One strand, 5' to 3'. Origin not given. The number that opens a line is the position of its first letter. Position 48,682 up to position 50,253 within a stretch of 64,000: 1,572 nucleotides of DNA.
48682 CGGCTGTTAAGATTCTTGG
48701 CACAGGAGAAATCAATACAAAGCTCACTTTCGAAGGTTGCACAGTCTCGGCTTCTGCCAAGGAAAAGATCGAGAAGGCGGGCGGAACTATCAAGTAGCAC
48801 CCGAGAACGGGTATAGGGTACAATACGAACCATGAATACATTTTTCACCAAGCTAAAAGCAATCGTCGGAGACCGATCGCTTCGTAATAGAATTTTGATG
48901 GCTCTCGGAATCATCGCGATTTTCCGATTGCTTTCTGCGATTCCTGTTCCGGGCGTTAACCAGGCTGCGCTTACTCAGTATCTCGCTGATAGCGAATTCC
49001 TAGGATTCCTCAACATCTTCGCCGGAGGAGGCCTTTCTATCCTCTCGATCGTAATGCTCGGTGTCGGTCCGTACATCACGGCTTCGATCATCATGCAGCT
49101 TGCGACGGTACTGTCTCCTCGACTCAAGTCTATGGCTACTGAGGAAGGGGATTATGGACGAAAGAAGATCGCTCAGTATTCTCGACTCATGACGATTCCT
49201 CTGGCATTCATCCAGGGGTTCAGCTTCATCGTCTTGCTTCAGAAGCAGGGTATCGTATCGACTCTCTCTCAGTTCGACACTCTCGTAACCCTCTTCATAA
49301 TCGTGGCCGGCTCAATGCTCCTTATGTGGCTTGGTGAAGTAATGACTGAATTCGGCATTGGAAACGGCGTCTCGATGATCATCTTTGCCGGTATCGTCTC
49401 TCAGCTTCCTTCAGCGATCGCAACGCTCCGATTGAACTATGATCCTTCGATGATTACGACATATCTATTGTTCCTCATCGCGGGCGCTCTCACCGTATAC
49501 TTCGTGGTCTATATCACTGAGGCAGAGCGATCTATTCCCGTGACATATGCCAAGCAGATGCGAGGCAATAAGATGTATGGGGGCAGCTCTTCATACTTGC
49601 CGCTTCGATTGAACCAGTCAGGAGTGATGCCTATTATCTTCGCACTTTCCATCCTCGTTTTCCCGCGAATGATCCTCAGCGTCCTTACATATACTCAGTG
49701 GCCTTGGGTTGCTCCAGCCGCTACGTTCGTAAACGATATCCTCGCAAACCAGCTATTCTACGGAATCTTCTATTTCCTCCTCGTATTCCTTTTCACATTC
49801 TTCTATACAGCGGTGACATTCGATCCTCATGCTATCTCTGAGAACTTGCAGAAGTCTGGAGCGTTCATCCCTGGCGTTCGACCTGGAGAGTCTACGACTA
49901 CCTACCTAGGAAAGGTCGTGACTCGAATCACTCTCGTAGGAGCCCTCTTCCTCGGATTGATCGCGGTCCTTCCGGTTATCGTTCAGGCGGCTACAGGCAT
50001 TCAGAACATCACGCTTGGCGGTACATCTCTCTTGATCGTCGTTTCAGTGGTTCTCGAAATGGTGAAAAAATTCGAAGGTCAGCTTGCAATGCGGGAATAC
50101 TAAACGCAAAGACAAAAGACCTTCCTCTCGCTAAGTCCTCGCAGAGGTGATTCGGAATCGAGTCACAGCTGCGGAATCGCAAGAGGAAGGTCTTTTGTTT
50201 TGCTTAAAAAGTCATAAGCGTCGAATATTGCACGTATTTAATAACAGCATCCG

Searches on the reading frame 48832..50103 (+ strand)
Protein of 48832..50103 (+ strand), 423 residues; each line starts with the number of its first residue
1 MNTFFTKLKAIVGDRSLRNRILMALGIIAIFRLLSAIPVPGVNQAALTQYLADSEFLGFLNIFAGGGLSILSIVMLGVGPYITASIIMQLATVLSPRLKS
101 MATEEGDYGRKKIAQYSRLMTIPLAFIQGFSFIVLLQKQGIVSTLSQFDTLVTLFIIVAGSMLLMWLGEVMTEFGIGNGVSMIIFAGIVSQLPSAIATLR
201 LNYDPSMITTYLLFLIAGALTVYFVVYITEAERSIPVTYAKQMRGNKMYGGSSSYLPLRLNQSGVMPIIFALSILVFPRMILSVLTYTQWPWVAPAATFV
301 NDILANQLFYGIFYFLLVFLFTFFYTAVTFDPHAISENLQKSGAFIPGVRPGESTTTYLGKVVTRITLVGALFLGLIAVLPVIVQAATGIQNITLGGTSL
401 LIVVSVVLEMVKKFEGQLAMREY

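Call 12: search_protein_families(library=pfam, proteins=[window:48832-50103:+])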
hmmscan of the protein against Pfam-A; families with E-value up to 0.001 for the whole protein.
window:48832-50103:+ (423 aa): 1 family
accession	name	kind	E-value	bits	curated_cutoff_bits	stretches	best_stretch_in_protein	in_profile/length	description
PF00344.25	SecY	-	8e-102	341.1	32.2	1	72-411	1-306/306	SecY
